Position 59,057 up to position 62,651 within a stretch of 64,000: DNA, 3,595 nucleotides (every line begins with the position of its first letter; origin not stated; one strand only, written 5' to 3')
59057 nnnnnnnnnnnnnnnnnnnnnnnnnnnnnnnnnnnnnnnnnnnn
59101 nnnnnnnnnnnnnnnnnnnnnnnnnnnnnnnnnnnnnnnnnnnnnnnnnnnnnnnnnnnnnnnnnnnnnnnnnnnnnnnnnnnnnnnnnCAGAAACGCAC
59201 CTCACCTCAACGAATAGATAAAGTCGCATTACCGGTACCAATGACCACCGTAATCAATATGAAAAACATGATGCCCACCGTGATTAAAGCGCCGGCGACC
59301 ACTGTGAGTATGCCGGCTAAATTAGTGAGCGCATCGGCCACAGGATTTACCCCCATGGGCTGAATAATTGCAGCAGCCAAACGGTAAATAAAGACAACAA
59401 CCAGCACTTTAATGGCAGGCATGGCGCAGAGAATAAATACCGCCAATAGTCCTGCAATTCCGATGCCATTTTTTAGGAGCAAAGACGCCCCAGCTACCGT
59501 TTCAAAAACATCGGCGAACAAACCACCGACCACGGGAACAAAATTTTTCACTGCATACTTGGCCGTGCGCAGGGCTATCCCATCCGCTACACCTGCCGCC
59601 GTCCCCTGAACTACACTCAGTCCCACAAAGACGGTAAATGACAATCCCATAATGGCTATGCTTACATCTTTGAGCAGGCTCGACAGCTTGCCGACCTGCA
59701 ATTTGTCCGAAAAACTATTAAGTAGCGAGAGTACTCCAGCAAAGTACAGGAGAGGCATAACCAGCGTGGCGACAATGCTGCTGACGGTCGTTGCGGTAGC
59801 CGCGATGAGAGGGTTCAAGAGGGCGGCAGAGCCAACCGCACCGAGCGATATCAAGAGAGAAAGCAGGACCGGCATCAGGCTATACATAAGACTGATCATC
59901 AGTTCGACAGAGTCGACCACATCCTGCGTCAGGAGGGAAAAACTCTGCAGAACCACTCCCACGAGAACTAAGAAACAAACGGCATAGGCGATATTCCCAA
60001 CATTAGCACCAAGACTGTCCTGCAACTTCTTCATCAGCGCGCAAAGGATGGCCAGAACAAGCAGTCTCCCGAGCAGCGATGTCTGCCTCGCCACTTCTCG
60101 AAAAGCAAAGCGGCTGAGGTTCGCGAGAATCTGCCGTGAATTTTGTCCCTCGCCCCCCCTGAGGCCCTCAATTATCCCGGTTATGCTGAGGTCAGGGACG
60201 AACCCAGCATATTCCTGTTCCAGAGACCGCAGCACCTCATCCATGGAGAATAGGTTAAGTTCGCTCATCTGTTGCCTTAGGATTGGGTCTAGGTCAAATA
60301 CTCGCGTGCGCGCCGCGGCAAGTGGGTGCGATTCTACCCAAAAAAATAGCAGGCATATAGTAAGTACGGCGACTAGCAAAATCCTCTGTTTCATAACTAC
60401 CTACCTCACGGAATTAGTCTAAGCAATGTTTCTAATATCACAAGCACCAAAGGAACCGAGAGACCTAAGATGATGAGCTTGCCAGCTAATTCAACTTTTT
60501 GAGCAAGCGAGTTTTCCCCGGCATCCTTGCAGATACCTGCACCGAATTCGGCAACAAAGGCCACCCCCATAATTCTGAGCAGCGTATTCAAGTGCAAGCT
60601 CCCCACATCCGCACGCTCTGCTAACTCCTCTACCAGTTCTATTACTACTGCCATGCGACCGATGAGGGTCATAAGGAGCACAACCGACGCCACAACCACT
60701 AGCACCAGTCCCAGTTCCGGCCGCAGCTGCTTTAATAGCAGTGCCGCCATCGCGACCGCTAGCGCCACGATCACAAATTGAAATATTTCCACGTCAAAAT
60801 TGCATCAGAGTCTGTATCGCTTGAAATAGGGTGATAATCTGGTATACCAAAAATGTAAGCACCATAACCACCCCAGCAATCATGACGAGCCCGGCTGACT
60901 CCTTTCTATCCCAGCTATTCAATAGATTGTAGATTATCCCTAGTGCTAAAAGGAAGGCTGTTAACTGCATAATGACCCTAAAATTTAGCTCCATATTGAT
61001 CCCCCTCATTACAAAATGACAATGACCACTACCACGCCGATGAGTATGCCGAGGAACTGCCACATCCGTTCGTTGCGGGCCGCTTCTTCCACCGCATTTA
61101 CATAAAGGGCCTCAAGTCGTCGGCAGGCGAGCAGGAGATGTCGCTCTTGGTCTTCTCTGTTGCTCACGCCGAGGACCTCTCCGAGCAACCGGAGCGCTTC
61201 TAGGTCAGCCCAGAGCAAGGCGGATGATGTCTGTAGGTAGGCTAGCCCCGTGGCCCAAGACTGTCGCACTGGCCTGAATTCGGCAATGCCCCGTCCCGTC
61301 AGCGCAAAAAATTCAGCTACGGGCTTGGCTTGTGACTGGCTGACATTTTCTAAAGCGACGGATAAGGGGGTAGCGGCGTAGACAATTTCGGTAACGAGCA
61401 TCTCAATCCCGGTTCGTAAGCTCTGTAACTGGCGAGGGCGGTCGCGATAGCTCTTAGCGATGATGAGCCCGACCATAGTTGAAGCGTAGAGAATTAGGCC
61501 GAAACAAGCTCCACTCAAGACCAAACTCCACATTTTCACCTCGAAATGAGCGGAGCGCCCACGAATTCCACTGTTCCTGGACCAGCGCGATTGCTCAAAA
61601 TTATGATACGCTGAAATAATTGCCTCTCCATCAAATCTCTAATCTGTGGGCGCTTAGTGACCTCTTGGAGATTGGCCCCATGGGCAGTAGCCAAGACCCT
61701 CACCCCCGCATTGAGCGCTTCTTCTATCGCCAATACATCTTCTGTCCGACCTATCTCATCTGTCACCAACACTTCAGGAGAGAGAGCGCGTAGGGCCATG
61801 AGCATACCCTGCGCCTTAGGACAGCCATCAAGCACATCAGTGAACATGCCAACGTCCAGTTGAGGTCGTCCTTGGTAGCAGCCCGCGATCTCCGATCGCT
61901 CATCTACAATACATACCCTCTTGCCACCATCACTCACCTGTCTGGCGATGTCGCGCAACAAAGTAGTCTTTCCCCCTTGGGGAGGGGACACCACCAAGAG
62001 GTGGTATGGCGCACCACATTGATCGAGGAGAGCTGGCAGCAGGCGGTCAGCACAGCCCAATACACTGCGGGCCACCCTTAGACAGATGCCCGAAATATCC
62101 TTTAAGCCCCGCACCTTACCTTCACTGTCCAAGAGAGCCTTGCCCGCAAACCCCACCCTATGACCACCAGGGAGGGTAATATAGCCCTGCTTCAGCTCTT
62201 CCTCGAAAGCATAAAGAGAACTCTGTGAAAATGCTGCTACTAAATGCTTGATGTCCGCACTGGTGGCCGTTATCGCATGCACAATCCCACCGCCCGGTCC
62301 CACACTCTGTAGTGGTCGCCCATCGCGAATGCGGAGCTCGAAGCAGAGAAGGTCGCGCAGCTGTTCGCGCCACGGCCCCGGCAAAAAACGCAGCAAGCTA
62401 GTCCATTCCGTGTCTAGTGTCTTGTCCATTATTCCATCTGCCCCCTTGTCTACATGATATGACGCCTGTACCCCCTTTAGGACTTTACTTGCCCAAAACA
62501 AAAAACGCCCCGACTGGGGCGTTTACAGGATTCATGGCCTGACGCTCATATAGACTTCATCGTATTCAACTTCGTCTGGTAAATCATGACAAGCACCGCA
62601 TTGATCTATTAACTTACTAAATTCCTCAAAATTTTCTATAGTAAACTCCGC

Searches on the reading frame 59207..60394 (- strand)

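Call 55: search_protein_families(library=pfam, max_evalue=0.00001, proteins=[window:59207-60394:-])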
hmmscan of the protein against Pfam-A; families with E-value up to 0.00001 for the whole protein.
window:59207-60394:- (395 aa): 1 family
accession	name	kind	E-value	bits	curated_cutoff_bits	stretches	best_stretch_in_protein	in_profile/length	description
PF09546.15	Spore_III_AE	-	9.2e-87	291.7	27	1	70-388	2-321/321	Stage III sporulation protein AE (spore_III_AE)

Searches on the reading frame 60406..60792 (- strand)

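Call 55: search_protein_families(library=pfam, max_evalue=0.00001, proteins=[window:60406-60792:-])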
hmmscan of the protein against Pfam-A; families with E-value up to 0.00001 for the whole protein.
window:60406-60792:- (128 aa): 1 family
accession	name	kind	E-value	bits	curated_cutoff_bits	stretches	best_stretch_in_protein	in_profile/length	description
PF06686.16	SpoIIIAC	-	8.3e-24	84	24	2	71-125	1-55/56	Stage III sporulation protein AC/AD protein family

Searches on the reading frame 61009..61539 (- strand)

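Call 55: search_protein_families(library=pfam, max_evalue=0.00001, proteins=[window:61009-61539:-])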
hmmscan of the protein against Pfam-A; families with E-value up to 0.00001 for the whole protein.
window:61009-61539:- (176 aa): 1 family
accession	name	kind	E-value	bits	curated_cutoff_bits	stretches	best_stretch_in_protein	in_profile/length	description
PF09548.15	Spore_III_AB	-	4.4e-39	134.6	32.5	1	14-176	6-170/170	Stage III sporulation protein AB (spore_III_AB)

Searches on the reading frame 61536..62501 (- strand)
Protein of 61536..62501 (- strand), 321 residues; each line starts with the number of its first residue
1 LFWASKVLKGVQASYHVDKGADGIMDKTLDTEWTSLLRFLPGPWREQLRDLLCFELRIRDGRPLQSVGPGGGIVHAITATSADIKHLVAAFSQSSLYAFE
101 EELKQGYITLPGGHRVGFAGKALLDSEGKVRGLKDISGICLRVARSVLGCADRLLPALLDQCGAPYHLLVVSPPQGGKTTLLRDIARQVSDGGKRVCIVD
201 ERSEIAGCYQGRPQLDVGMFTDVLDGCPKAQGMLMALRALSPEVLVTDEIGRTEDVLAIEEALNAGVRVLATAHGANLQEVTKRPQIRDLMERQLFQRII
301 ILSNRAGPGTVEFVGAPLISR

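Call 55: search_protein_families(library=pfam, max_evalue=0.00001, proteins=[window:61536-62501:-])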
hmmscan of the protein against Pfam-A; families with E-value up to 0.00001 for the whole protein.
window:61536-62501:- (321 aa): 1 family
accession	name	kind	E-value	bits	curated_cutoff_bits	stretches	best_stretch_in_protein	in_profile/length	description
PF19568.5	Spore_III_AA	-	1.9e-82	277.2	27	1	75-312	56-296/306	Sporulation stage III, protein AA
